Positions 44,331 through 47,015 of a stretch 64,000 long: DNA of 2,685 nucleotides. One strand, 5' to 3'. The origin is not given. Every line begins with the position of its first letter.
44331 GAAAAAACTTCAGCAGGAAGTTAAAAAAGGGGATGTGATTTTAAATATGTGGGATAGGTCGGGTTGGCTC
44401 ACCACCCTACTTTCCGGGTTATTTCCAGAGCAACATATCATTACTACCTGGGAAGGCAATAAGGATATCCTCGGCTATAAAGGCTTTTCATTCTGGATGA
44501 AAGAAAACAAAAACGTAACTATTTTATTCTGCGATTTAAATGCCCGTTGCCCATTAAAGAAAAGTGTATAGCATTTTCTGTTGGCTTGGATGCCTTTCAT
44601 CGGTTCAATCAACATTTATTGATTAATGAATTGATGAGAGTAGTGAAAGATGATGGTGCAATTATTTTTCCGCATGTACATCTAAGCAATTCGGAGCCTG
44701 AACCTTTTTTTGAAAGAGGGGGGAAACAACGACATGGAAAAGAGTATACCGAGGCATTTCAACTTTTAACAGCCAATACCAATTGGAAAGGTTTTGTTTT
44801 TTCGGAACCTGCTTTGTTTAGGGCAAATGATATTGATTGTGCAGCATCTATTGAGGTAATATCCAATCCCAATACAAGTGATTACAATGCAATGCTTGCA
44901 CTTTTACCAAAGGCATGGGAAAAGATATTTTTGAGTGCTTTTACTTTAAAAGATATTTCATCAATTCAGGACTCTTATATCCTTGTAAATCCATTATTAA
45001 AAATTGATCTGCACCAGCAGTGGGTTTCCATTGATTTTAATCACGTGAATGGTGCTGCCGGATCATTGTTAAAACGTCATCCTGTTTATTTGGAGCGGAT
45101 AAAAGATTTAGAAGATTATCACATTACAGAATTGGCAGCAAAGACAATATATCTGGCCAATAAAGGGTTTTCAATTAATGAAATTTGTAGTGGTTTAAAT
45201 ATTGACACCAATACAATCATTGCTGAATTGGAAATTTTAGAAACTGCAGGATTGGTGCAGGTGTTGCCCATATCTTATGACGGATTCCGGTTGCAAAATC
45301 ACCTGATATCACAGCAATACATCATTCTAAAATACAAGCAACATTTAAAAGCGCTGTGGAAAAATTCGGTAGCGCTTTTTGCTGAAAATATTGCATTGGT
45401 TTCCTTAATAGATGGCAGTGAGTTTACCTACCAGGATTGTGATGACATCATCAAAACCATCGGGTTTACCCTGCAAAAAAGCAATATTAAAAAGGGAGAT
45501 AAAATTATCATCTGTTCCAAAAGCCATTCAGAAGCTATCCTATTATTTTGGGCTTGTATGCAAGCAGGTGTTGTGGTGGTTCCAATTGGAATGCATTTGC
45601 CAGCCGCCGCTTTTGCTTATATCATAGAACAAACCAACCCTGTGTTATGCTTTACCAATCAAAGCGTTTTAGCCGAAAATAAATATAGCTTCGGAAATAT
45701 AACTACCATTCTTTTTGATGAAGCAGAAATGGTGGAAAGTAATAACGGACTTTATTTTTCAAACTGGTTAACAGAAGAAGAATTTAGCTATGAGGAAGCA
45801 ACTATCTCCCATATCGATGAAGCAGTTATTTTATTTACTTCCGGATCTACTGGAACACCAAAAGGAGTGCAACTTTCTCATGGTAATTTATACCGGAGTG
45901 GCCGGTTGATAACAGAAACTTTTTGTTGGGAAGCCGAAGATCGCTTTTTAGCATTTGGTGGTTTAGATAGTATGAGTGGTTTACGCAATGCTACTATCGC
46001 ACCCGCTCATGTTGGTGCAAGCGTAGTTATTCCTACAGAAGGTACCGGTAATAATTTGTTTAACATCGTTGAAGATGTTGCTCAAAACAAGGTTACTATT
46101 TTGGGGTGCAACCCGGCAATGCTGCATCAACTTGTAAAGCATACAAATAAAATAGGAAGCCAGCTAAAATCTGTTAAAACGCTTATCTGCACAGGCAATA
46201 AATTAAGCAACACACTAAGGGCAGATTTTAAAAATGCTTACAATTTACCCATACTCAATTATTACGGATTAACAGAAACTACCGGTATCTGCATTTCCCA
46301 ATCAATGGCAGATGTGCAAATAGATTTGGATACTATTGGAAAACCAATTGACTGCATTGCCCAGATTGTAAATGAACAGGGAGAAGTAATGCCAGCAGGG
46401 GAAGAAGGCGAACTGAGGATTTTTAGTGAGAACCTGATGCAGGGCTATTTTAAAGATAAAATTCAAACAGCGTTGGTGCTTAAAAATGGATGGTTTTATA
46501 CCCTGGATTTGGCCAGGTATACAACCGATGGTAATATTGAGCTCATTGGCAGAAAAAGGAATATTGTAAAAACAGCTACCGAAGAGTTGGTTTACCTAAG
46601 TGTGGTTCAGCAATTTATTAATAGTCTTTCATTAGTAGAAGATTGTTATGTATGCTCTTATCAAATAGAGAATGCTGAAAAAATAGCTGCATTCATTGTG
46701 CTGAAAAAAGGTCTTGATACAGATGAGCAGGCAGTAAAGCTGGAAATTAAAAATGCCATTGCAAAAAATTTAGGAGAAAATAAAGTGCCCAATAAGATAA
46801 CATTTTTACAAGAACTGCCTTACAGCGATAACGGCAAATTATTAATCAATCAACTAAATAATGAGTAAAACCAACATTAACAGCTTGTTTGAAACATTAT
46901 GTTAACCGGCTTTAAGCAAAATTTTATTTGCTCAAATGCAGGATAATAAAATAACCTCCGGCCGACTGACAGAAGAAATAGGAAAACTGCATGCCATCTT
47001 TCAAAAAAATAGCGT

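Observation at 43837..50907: Complete DltABCDX-like acyl-transfer pathway in a Gram-negative, with two adenylation enzymes and a methyltransferase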

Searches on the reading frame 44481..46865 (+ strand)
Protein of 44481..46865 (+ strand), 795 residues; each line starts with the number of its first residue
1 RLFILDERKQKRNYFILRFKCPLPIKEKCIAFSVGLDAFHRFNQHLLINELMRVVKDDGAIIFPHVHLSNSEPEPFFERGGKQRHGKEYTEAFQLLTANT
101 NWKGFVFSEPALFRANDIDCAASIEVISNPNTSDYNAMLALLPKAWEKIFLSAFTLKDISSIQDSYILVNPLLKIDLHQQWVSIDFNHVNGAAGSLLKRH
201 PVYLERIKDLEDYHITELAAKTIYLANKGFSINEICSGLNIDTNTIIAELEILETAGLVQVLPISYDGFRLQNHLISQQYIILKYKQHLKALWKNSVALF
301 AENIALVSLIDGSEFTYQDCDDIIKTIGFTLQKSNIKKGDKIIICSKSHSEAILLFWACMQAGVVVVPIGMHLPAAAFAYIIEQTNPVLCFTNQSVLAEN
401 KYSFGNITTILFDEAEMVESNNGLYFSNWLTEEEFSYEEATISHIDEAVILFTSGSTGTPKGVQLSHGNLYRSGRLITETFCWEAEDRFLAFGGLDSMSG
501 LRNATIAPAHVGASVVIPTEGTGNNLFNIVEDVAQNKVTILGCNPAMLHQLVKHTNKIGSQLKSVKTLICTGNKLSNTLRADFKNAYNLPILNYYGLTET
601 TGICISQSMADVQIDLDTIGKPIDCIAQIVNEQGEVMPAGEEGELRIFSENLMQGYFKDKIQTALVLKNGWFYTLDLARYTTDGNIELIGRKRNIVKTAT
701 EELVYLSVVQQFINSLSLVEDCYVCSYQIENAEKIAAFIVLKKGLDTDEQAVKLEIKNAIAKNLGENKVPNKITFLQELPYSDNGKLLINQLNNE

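Call 5: search_protein_families(library=pfam, proteins=[window:44481-46865:+], max_evalue=0.01)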
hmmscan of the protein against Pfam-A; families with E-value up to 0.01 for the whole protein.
window:44481-46865:+ (795 aa): 2 families
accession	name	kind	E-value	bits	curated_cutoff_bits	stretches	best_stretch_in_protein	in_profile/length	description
PF00501.34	AMP-binding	-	4.5e-65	220.4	29.9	1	297-657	5-384/384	AMP-binding enzyme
PF13193.12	AMP-binding_C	-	2.4e-08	35.2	24.5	1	711-786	4-76/76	AMP-binding enzyme C-terminal domain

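Call 15: find_homologous_proteins(query=window:44481-46865:+, max_evalue=1e-10)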
Query window:44481-46865:+ (795 aa): 598 proteins with E <= 1e-10 among 8000 candidates; the best 120 are listed.
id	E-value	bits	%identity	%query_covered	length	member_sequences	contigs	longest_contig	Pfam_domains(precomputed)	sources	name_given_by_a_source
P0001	0.0e+0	1749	100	97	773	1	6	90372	PF00501.35,PF13193.13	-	-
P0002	0.0e+0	1637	92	99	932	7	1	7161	PF00501.35,PF13193.13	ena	-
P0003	0.0e+0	1598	90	99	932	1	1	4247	PF00501.35,PF13193.13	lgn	-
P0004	0.0e+0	1573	88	99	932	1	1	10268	PF00501.35,PF13193.13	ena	-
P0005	0.0e+0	1562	87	99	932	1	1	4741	PF00501.35,PF13193.13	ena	-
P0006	0.0e+0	1561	88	99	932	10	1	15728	PF00501.35,PF13193.13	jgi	-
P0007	0.0e+0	1555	87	99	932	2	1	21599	PF00501.35,PF13193.13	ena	-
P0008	0.0e+0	1319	75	99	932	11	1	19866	PF00501.35,PF13193.13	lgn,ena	-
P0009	0.0e+0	1271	70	99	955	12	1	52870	PF00501.35,PF13193.13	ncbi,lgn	ncbi:hypothetical protein BH11BAC5_BH11BAC5_32570 [soil metagenome]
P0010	0.0e+0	1248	71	97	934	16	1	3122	PF00501.35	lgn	-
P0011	0.0e+0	1246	71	97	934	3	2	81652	PF00501.35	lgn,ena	-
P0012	0.0e+0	1236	70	99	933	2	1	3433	PF00501.35,PF13193.13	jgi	jgi:acyl-coenzyme A synthetase/AMP-(fatty) acid ligase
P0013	0.0e+0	1223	68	99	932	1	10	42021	PF00501.35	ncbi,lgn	-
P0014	0.0e+0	1173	89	73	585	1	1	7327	PF00501.35,PF13193.13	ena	-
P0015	0.0e+0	1158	66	98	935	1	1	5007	PF00501.35,PF13193.13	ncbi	-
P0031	1.3e-280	951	55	97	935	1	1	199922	PF00501.35,PF13193.13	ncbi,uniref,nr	ncbi:hypothetical protein EZJ43_11090 [Pedobacter changchengzhani]|uniref:Uncharacterized protein n=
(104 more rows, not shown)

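Call 16: find_encoding_contigs(protein=P0007, flank=10000, max_places=2)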
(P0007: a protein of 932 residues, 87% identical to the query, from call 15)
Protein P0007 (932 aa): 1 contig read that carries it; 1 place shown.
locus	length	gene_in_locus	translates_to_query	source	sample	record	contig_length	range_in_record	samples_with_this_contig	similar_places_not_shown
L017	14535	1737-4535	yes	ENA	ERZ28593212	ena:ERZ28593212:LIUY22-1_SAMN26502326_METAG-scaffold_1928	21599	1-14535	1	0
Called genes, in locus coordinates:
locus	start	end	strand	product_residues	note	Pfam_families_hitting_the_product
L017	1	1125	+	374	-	?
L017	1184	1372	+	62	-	-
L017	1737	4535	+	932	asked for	PF00501:AMP-binding, PF13193:AMP-binding_C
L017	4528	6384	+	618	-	PF00501:AMP-binding, PF13193:AMP-binding_C (weak)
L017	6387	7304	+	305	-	PF07611:DUF1574 (faint)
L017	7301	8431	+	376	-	PF03062:MBOAT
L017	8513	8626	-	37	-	-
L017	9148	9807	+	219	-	-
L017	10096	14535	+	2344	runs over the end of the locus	PF24681:Kelch_KLHDC2_KLHL20_DRC7 (weak), PF13964:Beta-prop_Calicin (weak), PF24681:Kelch_KLHDC2_KLHL20_DRC7 (weak), PF17803:Cadherin_4 (weak), PF17892:Cadherin_5 (weak), PF17963:Big_9, PF17963:Big_9, PF17963:Big_9, +7 more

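Call 17: find_encoding_contigs(protein=P0009, flank=10000, max_places=2)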
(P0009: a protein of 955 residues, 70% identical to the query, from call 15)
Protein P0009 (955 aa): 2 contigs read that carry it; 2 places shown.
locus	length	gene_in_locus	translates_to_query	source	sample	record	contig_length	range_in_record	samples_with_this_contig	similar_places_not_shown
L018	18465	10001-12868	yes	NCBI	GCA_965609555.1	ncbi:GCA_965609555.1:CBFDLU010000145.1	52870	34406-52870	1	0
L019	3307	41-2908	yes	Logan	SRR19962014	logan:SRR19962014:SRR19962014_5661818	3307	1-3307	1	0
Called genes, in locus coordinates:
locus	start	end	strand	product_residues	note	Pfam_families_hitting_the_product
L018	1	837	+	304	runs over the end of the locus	PF01261:AP_endonuc_2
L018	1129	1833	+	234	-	-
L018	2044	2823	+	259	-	-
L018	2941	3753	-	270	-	PF02353:CMAS (weak), PF03848:TehB, PF05175:MTS (weak), PF01209:Ubie_methyltran, PF13847:Methyltransf_31, PF08241:Methyltransf_11, PF08242:Methyltransf_12, PF13649:Methyltransf_25, +2 more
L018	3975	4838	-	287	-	PF22200:ExsA_N, PF12833:HTH_18, PF00165:HTH_AraC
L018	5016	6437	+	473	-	PF01546:Peptidase_M20, PF07687:M20_dimer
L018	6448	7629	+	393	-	PF01053:Cys_Met_Meta_PP, PF06838:Met_gamma_lyase (weak), PF01212:Beta_elim_lyase (weak), PF00266:Aminotran_5 (weak)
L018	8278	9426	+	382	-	PF07995:GSDH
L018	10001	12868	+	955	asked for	PF00501:AMP-binding, PF13193:AMP-binding_C (weak)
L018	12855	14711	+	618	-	PF00501:AMP-binding, PF13193:AMP-binding_C (weak)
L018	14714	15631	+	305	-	-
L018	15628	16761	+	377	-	PF03062:MBOAT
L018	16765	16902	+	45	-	-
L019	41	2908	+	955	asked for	PF00501:AMP-binding, PF13193:AMP-binding_C (weak)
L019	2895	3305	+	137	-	?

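Call 18: find_encoding_contigs(protein=P0031, flank=10000, max_places=2)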
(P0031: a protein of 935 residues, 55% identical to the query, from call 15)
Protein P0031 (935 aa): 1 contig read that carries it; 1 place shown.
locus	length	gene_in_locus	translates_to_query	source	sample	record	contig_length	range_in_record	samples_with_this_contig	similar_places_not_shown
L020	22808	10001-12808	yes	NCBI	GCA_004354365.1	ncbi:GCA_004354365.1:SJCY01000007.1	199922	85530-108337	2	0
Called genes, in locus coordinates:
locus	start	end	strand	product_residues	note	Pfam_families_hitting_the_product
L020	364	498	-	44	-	-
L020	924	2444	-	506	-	-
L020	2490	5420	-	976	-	PF04313:HSDR_N, PF04851:ResIII, PF00270:DEAD, PF18766:SWI2_SNF2, PF22679:T1R_D3-like, PF12008:EcoR124_C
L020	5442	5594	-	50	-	-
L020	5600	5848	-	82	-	-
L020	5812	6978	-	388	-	PF01420:Methylase_S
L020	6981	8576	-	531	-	PF12161:HsdM_N, PF02384:N6_Mtase, PF05175:MTS, PF07669:Eco57I (weak)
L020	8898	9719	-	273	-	-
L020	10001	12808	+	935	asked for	PF00501:AMP-binding, PF13193:AMP-binding_C (weak)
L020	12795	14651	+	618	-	PF00501:AMP-binding, PF13193:AMP-binding_C (weak)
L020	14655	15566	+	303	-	-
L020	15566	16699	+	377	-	PF03062:MBOAT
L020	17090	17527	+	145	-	PF02082:Rrf2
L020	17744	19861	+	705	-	PF00115:COX1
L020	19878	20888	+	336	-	PF02433:FixO, PF00034:Cytochrom_C (weak), PF13442:Cytochrome_CBB3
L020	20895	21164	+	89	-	-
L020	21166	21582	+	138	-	-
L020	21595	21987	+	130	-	PF01152:Bac_globin (weak)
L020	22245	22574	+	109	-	-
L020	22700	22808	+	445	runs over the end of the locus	PF04087:DUF389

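Call 25: search_protein_families(library=ncbifam, proteins=[L017:1737-4532:+, L017:4528-6381:+, L017:6387-7301:+, L017:7301-8428:+, L017:1-1125:+, L017:9148-9804:+], max_evalue=0.01)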
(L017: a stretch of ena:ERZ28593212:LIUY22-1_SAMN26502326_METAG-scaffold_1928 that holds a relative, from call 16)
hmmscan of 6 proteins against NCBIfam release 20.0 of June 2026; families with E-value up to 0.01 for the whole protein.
L017:1737-4532:+ (932 aa): 110 families (the best 25 are shown)
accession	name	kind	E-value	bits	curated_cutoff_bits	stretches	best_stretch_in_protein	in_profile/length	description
NF004837.0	PRK06187.1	subfamily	9e-77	258.5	476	1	422-929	6-518/531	long-chain-fatty-acid--CoA ligase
NF006182.0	PRK08316.1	subfamily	1.6e-56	191.9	663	1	423-930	10-514/523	fatty acyl-CoA synthetase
NF052269.1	Staph_lig_FadD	equivalog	3.1e-56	190.8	650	1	436-923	12-483/499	long-chain-fatty-acid--CoA ligase FadD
NF005307.0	PRK06839.1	equivalog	2e-54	185.1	748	1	434-931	12-491/496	o-succinylbenzoate--CoA ligase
NF009233.0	PRK12583.1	subfamily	3.6e-53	180.8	832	2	569-925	188-542/558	fatty acid CoA ligase family protein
TIGR01923.1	menE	equivalog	2.7e-52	178.1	330.15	1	453-929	1-442/442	o-succinylbenzoate--CoA ligase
NF004758.0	PRK06087.1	equivalog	4.7e-52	177.1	736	1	424-931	24-533/548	medium-chain fatty-acid--CoA ligase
TIGR01733.1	AA-adenyl-dom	subfamily_domain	1e-51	176.1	317.4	1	453-834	1-383/409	amino acid adenylation domain-containing protein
NF005702.0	PRK07514.1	subfamily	1.3e-49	169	558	1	440-929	18-496/506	malonyl-CoA synthase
NF004114.0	PRK05605.1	equivalog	1.9e-48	165.2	766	2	574-929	213-565/575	long-chain-fatty-acid--CoA ligase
NF002966.0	PRK03640.1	equivalog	2.5e-47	161.6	556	1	431-931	9-478/483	o-succinylbenzoate--CoA ligase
NF005801.1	PRK07656.1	equivalog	5.2e-47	160.6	657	1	448-929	23-499/500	FadD3 family acyl-CoA ligase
NF052580.1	Str24CoAsynCasG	equivalog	2e-46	158.4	750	1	452-926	66-543/548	steroid-24-oyl-CoA synthetase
NF003313.0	PRK04319.1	equivalog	2.4e-46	158.2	729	1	449-925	72-553/574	acetate--CoA ligase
TIGR02262.1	benz_CoA_lig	subfamily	4.6e-46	157.6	375.25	1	448-925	27-501/508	benzoate-CoA ligase family protein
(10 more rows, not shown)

L017:4528-6381:+ (618 aa): 107 families (the best 25 are shown)
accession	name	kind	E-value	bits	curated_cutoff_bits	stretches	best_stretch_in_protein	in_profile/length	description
NF004837.0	PRK06187.1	subfamily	6.8e-84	282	476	1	21-529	24-524/531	long-chain-fatty-acid--CoA ligase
NF005702.0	PRK07514.1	subfamily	1.1e-67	228.6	558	1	8-525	4-498/506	malonyl-CoA synthase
NF004114.0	PRK05605.1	equivalog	1.5e-65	221.7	766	1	25-530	54-572/575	long-chain-fatty-acid--CoA ligase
NF004511.1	PRK05852.1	equivalog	2.3e-65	221.2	650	1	23-525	19-502/505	FadD7 family fatty acid--CoA ligase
NF006182.0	PRK08316.1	subfamily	1.3e-62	212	663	1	20-519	26-509/523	fatty acyl-CoA synthetase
TIGR01923.1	menE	equivalog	6.5e-60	203.2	330.15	1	32-522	1-441/442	o-succinylbenzoate--CoA ligase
NF052269.1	Staph_lig_FadD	equivalog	1.5e-59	201.7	650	2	154-527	126-493/499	long-chain-fatty-acid--CoA ligase FadD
NF005947.1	PRK08008.1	equivalog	5e-59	200.3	651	1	29-520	36-514/518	crotonobetaine/carnitine-CoA ligase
NF005714.0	PRK07529.1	subfamily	7.4e-57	193.1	632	1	16-529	47-578/640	acyl-CoA synthetase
NF009233.0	PRK12583.1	subfamily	7.4e-57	193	832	1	16-528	31-551/558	fatty acid CoA ligase family protein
NF005676.0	PRK07470.1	equivalog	3.5e-56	190.9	774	1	6-532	19-534/544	acyl-CoA synthetase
NF002966.0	PRK03640.1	equivalog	7.1e-56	189.8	556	2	132-526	97-479/483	o-succinylbenzoate--CoA ligase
NF005307.0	PRK06839.1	equivalog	8.1e-56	189.7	748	1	26-524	23-490/496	o-succinylbenzoate--CoA ligase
NF005801.1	PRK07656.1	equivalog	2.8e-54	184.6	657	1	27-518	23-494/500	FadD3 family acyl-CoA ligase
NF006523.0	PRK08974.1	equivalog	2.9e-54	184.2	884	1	28-524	46-550/561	long-chain-fatty-acid--CoA ligase FadD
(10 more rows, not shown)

L017:6387-7301:+ (305 aa): 0 families

L017:7301-8428:+ (376 aa): 1 family
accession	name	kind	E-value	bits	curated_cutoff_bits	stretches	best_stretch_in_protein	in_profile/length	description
TIGR04091.1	LTA_dltB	equivalog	9.7e-55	186.3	375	1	6-359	11-378/380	D-alanyl-lipoteichoic acid biosynthesis protein DltB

L017:1-1125:+ (374 aa): 20 families
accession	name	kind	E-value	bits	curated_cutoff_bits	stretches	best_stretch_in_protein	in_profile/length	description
NF042959.1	IteA_antiphage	equivalog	4.6e-29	101.7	510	1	123-355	90-316/367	anti-phage ATPase IteA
NF003069.1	PRK03992.1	subfamily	1.6e-25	90.1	500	1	160-363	162-372/379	proteasome-activating nucleotidase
TIGR01242.2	TIGR01242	subfamily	5.9e-25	88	500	1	160-367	145-359/362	proteasome-activating nucleotidase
TIGR01243.1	CDC48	subfamily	1.1e-24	86.7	802.65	1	123-367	451-695/733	CDC48 family AAA ATPase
NF041006.2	cell_div_CdvC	equivalog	2.5e-24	85.9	650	1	167-344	138-323/370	cell division protein CdvC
NF047747.1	PrtsmActNtasePan2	equivalog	3.9e-19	69.2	700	1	160-351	182-380/397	proteasome-activating nucleotidase Pan2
NF047748.1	PrtsmActNtasePan1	equivalog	4.1e-19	68.9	750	1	160-350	179-376/405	proteasome-activating nucleotidase Pan1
TIGR01241.2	FtsH_fam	equivalog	8.5e-15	54.5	600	1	119-362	156-401/598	ATP-dependent zinc metalloprotease FtsH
TIGR03922.1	T7SS_EccA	equivalog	2.6e-12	46.1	466.65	1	166-291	315-449/557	type VII secretion AAA-ATPase EccA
TIGR03689.1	pup_AAA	equivalog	4.9e-10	38.7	504.75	1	159-313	212-385/512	proteasome ATPase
NF008004.0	PRK10733.1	equivalog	2.8e-09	35.5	1008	1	166-341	188-370/644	ATP-dependent zinc metalloprotease FtsH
NF003229.0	PRK04195.1-5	equivalog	5.5e-06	25.3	280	1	149-236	31-118/413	replication factor C large subunit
TIGR02881.1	spore_V_K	equivalog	3.4e-05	23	422.95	1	131-277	12-156/261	stage V sporulation protein K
NF001679.0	PRK00440.1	equivalog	9.4e-05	21.6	303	1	166-247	42-126/322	replication factor C small subunit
TIGR02880.1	cbbX_cfxQ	equivalog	0.00018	20.9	459.25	1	160-280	55-176/284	CbbX protein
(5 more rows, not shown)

L017:9148-9804:+ (219 aa): 0 families

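Call 26: search_protein_families(library=pfam, proteins=[L017:1737-4532:+, L017:4528-6381:+, L017:6387-7301:+, L017:7301-8428:+, L017:1-1125:+, L017:9148-9804:+], max_evalue=1)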
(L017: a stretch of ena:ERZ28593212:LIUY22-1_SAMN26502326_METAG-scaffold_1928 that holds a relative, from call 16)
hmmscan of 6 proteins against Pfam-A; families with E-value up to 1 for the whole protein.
L017:1737-4532:+ (932 aa): 5 families
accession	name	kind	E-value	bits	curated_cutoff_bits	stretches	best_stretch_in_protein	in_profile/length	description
PF00501.34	AMP-binding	-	2e-66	224.8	29.9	1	433-794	4-384/384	AMP-binding enzyme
PF13193.12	AMP-binding_C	-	1.7e-09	38.9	24.5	1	848-923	4-76/76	AMP-binding enzyme C-terminal domain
PF08241.18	Methyltransf_11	-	0.047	14.8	21.2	1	149-200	44-95/95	Methyltransferase domain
PF14090.12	HTH_39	-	0.12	12.7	21.3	1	341-371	16-46/70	Winged helix-turn-helix domain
PF00018.34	SH3_1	-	0.21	11.6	22.9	0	473-487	16-30/48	SH3 domain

L017:4528-6381:+ (618 aa): 2 families
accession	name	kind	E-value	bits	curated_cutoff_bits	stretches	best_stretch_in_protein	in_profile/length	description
PF00501.34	AMP-binding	-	9.4e-61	206.1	29.9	1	26-392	17-384/384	AMP-binding enzyme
PF13193.12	AMP-binding_C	-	9.6e-06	26.9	24.5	1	445-517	4-76/76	AMP-binding enzyme C-terminal domain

L017:6387-7301:+ (305 aa): 1 family
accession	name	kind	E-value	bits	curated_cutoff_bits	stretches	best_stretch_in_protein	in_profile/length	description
PF07611.17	DUF1574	-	2.4e-05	24.3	29.1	1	154-295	242-340/342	Protein of unknown function (DUF1574)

L017:7301-8428:+ (376 aa): 2 families
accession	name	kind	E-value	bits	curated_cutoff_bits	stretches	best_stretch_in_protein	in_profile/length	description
PF03062.24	MBOAT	-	2e-21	77.1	27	1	64-341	37-319/337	MBOAT, membrane-bound O-acyltransferase family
PF02996.22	Prefoldin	-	0.12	12.8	23.2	1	93-123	56-86/120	Prefoldin subunit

L017:1-1125:+ (374 aa): 16 families
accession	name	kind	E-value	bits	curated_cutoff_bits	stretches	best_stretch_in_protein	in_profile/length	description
PF00004.35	AAA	-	3.5e-28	99.1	21.2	1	167-291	2-130/131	ATPase family associated with various cellular activities (AAA)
PF13401.12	AAA_22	-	0.0018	19.1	27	1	167-198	9-43/130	AAA domain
PF12775.13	AAA_7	-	0.0019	18.2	25.8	1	141-194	11-64/181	P-loop containing dynein motor region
PF13173.12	AAA_14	-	0.0052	17.2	27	1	168-249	7-90/129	AAA domain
PF20720.3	nSTAND3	-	0.0067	16.6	27.2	1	168-268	22-108/155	Novel STAND NTPase 3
PF05707.18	Zot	-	0.0072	16.2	20.3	1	199-252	57-107/197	Zonular occludens toxin (Zot)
PF06309.17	Torsin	-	0.0083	16.7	27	0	266-300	72-106/127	Torsin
PF00910.28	RNA_helicase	-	0.018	16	21.5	1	167-193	2-28/105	RNA helicase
PF13481.12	AAA_25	-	0.046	13.8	27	1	153-182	23-52/195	AAA domain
PF07728.20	AAA_5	-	0.051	14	22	1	167-231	3-76/139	AAA domain (dynein-related subfamily)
PF13479.12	AAA_24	-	0.07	13.4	27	1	165-185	4-24/195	AAA domain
PF00218.27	IGPS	-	0.071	12.7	27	1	302-336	54-88/254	Indole-3-glycerol phosphate synthase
PF05496.18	RuvB_N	-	0.077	13.2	27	1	165-192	35-62/159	Holliday junction DNA helicase RuvB P-loop domain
PF00005.33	ABC_tran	-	0.1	13.6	25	1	159-253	7-86/137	ABC transporter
PF13086.12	AAA_11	-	0.15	12.3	27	1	165-187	19-41/257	AAA domain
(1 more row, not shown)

L017:9148-9804:+ (219 aa): 3 families
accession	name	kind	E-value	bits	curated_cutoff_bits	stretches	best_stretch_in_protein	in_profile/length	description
PF21472.2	gp6_C-domII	-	0.047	14.5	27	1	87-136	67-117/119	Baseplate structural protein gp6, C-terminal domain II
PF16656.11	Pur_ac_phosph_N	-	0.051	14.6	30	1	40-117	6-82/93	Purple acid Phosphatase, N-terminal domain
PF24668.1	KH_Vigilin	-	0.079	12.9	27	1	142-167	6-31/50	Vigilin KH domain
